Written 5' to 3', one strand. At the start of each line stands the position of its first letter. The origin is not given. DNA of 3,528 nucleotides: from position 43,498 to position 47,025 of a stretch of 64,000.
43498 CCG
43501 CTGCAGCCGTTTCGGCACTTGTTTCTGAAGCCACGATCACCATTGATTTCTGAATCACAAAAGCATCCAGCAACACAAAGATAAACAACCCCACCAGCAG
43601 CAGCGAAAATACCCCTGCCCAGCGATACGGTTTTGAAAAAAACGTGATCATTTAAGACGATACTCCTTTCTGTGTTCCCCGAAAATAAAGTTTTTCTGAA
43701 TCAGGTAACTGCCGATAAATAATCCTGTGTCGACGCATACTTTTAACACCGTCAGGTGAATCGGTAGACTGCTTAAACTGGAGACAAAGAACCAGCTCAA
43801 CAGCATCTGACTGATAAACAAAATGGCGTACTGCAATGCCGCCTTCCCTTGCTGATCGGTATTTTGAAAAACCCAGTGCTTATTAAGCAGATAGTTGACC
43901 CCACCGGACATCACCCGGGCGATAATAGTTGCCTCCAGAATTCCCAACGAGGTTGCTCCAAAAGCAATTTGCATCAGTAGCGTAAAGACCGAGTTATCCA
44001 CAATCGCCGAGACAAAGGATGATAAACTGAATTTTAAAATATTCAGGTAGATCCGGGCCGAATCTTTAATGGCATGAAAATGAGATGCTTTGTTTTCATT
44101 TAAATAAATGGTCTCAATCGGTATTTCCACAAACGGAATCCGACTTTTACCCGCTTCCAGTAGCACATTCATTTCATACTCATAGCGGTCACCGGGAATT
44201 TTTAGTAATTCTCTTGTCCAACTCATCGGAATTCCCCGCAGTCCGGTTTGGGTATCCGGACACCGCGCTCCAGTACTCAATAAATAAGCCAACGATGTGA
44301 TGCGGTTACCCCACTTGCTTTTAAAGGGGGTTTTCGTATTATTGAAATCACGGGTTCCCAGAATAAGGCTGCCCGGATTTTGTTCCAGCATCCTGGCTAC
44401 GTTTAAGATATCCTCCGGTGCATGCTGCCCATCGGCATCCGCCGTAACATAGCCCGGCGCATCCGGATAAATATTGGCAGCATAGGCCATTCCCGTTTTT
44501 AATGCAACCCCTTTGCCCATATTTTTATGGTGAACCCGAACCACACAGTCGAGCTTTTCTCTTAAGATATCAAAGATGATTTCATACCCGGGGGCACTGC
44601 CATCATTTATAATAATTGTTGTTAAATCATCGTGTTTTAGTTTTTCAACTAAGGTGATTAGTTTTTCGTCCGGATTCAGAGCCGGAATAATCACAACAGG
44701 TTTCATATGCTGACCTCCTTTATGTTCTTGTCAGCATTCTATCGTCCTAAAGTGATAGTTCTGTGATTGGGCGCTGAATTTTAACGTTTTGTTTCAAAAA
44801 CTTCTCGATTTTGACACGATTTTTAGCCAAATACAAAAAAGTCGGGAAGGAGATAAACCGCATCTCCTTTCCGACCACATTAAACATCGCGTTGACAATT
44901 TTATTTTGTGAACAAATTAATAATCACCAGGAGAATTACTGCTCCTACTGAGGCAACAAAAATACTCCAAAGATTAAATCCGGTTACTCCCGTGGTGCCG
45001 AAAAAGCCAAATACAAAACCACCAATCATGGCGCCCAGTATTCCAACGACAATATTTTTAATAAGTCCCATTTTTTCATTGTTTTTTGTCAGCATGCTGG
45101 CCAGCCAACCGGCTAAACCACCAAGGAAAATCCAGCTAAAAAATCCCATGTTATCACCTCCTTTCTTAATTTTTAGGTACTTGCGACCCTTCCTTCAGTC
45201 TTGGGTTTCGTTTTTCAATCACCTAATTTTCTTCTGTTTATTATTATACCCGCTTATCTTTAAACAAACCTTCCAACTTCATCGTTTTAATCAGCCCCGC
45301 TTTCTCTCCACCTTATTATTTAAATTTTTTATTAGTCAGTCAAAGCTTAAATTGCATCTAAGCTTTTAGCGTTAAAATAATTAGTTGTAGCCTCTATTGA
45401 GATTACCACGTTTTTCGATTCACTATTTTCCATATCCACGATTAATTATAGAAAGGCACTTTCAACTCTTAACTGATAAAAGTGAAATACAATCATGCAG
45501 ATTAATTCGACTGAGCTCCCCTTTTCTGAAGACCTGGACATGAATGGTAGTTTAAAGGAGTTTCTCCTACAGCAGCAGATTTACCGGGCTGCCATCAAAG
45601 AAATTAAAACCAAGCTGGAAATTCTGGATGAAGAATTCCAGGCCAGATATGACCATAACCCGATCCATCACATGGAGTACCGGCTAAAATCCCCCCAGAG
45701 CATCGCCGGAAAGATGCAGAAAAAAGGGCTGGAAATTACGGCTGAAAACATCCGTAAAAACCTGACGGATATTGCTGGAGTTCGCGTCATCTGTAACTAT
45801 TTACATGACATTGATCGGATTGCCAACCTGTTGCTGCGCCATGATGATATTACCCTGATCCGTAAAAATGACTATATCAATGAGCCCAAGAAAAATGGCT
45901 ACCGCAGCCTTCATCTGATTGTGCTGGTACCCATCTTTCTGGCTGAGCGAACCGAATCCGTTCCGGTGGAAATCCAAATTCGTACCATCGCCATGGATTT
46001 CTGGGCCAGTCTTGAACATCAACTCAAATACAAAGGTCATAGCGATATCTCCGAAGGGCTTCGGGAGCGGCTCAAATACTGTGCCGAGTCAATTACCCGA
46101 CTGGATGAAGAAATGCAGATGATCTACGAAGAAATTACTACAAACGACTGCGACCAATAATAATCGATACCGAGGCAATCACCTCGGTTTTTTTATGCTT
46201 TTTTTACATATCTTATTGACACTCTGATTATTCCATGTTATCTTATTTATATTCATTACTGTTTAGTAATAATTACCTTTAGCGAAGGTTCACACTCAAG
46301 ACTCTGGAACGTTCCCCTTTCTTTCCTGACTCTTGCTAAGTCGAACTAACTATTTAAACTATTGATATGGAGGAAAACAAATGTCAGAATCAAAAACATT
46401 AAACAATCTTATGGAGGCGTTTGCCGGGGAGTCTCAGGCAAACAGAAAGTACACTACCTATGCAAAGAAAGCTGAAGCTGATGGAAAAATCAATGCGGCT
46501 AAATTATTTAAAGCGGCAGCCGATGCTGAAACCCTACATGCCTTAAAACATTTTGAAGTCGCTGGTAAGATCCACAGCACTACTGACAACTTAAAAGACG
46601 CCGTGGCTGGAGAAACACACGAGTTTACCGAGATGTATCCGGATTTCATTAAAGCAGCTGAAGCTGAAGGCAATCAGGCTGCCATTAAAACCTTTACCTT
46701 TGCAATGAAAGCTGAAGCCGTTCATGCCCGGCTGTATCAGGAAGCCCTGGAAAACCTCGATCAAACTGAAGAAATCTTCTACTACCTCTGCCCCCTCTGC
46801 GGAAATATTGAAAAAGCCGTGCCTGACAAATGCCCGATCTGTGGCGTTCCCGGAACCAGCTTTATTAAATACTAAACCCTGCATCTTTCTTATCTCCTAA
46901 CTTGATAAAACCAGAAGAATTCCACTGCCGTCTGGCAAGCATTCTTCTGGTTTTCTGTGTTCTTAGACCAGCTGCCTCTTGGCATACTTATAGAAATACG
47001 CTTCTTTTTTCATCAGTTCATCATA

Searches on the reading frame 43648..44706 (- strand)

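Call 6: search_protein_families(library=ncbifam, proteins=[window:43648-44706:-], max_evalue=0.001)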
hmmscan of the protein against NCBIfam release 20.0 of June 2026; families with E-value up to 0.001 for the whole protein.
window:43648-44706:- (352 aa): 4 families
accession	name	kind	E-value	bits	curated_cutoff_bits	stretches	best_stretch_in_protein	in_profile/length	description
NF058614.1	PPMAGASynPpgS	equivalog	2.9e-14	53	370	1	5-203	4-200/226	polyprenyl-phospho-N-acetylgalactosaminyl synthase PpgS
TIGR04182.1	glyco_TIGR04182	equivalog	3.2e-11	43.2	325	1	4-227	3-218/293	S-layer glycoprotein N-glycosyltransferase AglJ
TIGR03937.1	PgaC_IcaA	equivalog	3.3e-06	26.3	422.3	1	5-78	49-126/407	poly-beta-1,6-N-acetyl-D-glucosamine synthase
NF007482.0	PRK10073.1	equivalog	1.8e-05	23.9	423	1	5-80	10-88/334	glycosyltransferase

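Call 7: search_protein_families(library=pfam, proteins=[window:43648-44706:-], max_evalue=0.001)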
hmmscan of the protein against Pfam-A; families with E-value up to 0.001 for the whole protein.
window:43648-44706:- (352 aa): 2 families
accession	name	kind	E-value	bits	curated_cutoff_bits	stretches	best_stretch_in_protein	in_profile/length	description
PF00535.33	Glycos_transf_2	-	7.2e-13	49.2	23.3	1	5-160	2-160/168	Glycosyl transferase family 2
PF04138.20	GtrA_DPMS_TM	-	4.5e-11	43.4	26.1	1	225-342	1-117/117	GtrA/DPMS, transmembrane domain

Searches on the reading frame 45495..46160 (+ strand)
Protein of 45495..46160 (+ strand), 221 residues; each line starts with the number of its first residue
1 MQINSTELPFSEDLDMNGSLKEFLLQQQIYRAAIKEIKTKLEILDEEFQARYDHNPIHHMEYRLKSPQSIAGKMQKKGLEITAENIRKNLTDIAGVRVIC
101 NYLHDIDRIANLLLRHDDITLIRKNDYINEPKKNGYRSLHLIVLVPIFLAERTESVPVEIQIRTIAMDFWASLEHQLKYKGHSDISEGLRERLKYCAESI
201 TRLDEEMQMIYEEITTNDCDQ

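Call 6: search_protein_families(library=ncbifam, proteins=[window:45495-46160:+], max_evalue=0.001)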
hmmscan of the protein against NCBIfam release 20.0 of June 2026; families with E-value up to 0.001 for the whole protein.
window:45495-46160:+ (221 aa): 4 families
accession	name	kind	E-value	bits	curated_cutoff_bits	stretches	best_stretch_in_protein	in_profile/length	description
NF053588.1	GTPPhKinYjbM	equivalog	1.7e-53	181.4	320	1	29-216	9-194/201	GTP diphosphokinase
TIGR00691.1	spoT_relA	subfamily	8.3e-15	54.1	499.2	1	34-173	181-308/687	RelA/SpoT family protein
NF008303.0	PRK11092.1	equivalog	8.7e-10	37.4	947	1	28-203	200-365/702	bifunctional GTP diphosphokinase/guanosine-3',5'-bis pyrophosphate 3'-pyrophosphohydrolase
NF008124.0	PRK10872.1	equivalog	3.7e-09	35.7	728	1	63-196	252-377/744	GTP diphosphokinase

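Call 7: search_protein_families(library=pfam, proteins=[window:45495-46160:+], max_evalue=0.001)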
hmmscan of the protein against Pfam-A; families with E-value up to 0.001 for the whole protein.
window:45495-46160:+ (221 aa): 1 family
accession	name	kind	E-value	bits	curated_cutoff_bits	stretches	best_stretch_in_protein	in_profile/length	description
PF04607.23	RelA_SpoT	-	4e-34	117.7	27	1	63-182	2-111/113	Region found in RelA / SpoT proteins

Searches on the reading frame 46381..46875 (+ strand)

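Call 6: search_protein_families(library=ncbifam, proteins=[window:46381-46875:+], max_evalue=0.001)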
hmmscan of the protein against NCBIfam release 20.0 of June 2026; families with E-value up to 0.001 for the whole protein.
window:46381-46875:+ (164 aa): 2 families
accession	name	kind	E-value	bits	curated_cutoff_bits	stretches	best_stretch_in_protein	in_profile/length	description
NF045783.1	Nigrythrn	equivalog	3.2e-36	125.3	340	1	5-164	28-202/202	nigerythrin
NF045767.1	RuberyRbr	equivalog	1e-29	104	200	1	3-159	6-185/194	rubrerythrin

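Call 7: search_protein_families(library=pfam, proteins=[window:46381-46875:+], max_evalue=0.001)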
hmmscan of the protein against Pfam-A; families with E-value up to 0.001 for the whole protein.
window:46381-46875:+ (164 aa): 2 families
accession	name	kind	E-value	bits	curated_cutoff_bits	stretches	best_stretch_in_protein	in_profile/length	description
PF02915.23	Rubrerythrin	-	2.8e-21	76.7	22.8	1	8-122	1-136/137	Rubrerythrin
PF21349.2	RUBY_RBDX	-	2.8e-06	27.1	26.5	1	136-161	2-29/30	Rubrerythrin, rubredoxin-like domain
